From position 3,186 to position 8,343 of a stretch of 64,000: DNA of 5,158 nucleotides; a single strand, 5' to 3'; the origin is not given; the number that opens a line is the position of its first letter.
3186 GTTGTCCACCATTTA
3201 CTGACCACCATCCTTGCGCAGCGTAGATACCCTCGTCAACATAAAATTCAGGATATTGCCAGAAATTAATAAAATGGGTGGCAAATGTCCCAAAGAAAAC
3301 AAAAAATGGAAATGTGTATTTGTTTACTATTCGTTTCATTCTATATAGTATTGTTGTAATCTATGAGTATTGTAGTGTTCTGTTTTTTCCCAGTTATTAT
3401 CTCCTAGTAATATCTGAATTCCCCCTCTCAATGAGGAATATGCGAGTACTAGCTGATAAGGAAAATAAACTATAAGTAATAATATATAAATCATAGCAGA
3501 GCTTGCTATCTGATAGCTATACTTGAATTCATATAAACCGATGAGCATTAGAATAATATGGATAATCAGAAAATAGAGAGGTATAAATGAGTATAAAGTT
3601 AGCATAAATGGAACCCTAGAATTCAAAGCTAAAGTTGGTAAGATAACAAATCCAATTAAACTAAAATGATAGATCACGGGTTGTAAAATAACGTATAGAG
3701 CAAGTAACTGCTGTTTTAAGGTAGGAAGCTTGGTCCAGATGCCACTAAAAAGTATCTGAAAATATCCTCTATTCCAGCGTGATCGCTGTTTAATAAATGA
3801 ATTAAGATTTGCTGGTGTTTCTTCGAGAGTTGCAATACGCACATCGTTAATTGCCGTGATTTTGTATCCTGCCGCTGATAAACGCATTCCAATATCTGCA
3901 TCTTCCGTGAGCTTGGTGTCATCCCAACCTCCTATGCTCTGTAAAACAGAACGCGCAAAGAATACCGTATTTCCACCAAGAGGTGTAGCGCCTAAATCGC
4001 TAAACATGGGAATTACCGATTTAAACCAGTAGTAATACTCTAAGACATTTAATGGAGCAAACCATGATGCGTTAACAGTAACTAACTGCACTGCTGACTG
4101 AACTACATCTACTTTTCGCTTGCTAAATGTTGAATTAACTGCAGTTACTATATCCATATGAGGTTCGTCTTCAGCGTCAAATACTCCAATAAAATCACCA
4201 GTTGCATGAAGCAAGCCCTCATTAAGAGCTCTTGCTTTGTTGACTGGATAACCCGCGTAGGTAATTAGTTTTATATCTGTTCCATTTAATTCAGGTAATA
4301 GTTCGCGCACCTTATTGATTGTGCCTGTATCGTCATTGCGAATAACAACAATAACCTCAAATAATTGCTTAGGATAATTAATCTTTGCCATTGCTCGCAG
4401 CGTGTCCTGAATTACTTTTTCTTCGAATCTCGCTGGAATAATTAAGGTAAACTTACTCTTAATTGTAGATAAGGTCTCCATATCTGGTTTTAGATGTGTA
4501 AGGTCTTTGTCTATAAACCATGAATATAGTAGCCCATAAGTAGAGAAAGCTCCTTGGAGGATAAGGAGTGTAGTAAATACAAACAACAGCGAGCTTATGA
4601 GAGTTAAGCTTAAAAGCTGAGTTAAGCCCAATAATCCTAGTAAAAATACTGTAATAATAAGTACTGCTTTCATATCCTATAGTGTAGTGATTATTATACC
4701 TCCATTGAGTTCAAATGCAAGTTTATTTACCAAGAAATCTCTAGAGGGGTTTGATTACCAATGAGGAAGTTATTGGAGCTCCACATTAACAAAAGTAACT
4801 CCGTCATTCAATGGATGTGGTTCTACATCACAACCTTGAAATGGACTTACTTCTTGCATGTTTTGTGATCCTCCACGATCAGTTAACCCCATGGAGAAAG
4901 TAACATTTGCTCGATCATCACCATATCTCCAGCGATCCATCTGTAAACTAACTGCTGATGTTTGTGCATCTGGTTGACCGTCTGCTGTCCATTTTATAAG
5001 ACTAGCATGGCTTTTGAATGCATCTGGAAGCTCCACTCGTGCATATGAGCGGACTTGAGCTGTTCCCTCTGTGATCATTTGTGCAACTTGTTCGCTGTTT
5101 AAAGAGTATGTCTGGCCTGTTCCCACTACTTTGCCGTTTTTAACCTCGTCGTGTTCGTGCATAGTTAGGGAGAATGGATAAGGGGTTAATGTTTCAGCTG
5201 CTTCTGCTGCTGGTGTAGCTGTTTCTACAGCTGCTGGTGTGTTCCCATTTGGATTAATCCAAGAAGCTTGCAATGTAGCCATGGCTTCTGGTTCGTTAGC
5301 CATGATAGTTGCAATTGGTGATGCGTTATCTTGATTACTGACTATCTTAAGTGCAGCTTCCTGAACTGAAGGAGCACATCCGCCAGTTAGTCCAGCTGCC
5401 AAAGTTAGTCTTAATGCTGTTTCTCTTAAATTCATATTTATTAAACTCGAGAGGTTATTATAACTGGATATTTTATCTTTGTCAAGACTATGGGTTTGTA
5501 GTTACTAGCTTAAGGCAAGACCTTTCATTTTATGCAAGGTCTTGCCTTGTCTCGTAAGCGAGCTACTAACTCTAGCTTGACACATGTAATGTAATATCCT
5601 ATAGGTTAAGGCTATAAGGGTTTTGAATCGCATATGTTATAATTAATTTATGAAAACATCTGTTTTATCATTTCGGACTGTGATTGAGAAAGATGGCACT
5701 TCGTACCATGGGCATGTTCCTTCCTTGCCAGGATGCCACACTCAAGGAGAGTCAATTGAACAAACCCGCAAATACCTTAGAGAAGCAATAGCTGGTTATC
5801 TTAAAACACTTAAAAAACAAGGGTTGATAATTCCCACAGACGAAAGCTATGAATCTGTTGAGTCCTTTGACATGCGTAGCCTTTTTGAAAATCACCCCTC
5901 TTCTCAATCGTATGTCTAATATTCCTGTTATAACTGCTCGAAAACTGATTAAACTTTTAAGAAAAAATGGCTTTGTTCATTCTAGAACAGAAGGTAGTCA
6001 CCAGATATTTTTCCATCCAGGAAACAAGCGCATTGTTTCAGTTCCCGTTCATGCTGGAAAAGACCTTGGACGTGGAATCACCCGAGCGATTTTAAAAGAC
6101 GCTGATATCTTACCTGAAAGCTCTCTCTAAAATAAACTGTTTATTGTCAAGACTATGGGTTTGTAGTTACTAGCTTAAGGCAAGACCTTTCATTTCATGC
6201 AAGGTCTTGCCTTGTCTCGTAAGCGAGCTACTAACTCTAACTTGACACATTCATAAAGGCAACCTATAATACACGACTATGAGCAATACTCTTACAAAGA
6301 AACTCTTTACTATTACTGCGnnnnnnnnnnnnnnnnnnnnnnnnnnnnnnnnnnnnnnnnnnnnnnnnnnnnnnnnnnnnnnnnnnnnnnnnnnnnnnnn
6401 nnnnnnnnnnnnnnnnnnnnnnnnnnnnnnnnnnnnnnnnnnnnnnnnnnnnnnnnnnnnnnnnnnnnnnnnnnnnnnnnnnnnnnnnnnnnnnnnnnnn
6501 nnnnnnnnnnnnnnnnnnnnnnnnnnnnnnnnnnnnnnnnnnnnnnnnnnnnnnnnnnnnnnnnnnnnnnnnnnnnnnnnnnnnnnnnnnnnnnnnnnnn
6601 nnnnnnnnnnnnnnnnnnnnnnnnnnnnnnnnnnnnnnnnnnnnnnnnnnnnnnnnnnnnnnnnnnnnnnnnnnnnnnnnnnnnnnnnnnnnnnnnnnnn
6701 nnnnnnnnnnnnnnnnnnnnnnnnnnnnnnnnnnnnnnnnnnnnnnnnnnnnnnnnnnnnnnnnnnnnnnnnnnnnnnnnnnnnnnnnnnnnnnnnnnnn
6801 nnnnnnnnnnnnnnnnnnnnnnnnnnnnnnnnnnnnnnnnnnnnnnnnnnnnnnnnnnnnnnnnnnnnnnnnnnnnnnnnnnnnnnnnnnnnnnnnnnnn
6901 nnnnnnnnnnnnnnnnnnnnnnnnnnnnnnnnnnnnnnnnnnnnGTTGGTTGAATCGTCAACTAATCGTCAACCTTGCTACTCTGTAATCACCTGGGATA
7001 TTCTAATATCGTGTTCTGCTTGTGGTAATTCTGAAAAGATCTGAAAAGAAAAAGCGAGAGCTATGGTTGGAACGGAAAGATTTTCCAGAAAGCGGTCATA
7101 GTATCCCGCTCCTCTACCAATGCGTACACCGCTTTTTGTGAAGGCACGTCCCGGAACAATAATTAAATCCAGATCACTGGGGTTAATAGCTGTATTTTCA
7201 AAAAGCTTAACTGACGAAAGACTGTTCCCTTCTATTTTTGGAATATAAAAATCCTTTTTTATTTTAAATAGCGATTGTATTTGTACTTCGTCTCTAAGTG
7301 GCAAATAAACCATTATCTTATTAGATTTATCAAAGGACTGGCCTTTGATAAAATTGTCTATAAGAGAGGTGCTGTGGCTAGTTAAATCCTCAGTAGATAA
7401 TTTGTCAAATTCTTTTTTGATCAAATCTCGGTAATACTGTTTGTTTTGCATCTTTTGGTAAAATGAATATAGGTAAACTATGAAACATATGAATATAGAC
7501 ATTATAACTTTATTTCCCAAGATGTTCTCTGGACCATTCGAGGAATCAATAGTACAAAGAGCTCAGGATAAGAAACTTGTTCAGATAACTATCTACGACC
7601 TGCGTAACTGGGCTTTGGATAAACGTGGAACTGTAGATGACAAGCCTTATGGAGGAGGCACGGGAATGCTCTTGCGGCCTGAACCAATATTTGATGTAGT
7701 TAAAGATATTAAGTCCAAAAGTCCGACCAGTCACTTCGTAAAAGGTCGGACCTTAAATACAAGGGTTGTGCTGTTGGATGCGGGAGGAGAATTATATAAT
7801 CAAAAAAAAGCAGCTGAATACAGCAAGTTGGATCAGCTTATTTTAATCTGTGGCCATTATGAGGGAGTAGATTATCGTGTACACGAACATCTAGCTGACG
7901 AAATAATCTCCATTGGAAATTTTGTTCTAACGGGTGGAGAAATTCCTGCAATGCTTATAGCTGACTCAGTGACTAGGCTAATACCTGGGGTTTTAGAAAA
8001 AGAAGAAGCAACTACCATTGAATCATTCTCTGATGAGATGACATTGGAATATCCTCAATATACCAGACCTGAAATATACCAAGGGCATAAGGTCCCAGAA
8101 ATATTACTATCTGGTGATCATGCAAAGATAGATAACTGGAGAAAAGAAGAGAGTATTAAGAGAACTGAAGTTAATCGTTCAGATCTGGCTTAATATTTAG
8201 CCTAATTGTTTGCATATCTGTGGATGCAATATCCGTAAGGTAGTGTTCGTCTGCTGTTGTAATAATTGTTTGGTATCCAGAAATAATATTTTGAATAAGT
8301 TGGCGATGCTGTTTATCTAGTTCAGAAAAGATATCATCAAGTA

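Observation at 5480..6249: A hicB-hicA toxin-antitoxin pair is bracketed by two copies of a 105-bp TIR-bearing hairpin element (MITE-like cassette)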

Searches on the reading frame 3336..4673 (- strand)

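Call 12: search_protein_families(library=pfam, proteins=[window:3336-4673:-], max_evalue=0.01)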
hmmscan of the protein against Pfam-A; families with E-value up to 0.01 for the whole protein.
window:3336-4673:- (445 aa): 6 families
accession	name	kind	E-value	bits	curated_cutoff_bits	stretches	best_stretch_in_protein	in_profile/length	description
PF13641.12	Glyco_tranf_2_3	-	1.7e-35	123.5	27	1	75-303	3-230/230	Glycosyltransferase like family 2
PF13632.12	Glyco_trans_2_3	-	1.2e-24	87.7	27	1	164-352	4-182/198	Glycosyl transferase family group 2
PF00535.33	Glycos_transf_2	-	5e-13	49.8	23.3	1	77-201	2-121/168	Glycosyl transferase family 2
PF03552.20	Cellulose_synt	-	6.2e-09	35.4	24.7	1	249-386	416-558/722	Cellulose synthase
PF13506.12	Glyco_transf_21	-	7.7e-07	29.2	21.7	1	145-302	17-174/174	Glycosyl transferase family 21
PF10111.15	Glyco_tranf_2_2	-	0.00017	21.7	27.3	1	76-269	1-203/276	Glycosyltransferase like family 2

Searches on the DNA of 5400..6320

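Call 61: search_rna_families(source=window, start=5400, end=6320, threshold=evalue, max_evalue=1)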
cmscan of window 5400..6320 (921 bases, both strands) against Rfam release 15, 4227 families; matches with E-value up to 1: 1.
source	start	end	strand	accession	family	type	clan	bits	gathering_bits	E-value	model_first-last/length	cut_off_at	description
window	6124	6258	+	RF02574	Ricks_sRNA10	Gene; sRNA;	-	20.4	97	0.066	1-352/352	no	Rickettsia sRNA 10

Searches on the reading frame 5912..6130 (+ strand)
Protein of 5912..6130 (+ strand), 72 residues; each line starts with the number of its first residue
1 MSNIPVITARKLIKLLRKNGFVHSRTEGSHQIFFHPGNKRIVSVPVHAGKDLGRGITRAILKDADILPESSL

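Call 12: search_protein_families(library=pfam, proteins=[window:5912-6130:+], max_evalue=0.01)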
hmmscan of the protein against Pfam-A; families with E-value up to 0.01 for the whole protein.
window:5912-6130:+ (72 aa): 1 family
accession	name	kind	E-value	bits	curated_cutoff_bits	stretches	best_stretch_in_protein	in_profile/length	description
PF07927.17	HicA_toxin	-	4.2e-21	75.2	27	1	9-66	1-58/58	HicA toxin of bacterial toxin-antitoxin,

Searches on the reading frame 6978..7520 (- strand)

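Call 12: search_protein_families(library=pfam, proteins=[window:6978-7520:-], max_evalue=0.01)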
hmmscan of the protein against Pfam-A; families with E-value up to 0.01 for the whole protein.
window:6978-7520:- (180 aa): 1 family
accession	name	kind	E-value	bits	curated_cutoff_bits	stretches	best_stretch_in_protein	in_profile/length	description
PF01812.26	5-FTHF_cyc-lig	-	5.3e-31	108.4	27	1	27-180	1-186/186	5-formyltetrahydrofolate cyclo-ligase family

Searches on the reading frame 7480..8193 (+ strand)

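Call 12: search_protein_families(library=pfam, proteins=[window:7480-8193:+], max_evalue=0.01)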
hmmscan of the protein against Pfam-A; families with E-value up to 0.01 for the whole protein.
window:7480-8193:+ (237 aa): 1 family
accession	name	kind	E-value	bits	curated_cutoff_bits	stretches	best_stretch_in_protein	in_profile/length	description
PF01746.26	tRNA_m1G_MT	-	2.5e-57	194.2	27.3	1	26-233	2-194/195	tRNA (Guanine-1)-methyltransferase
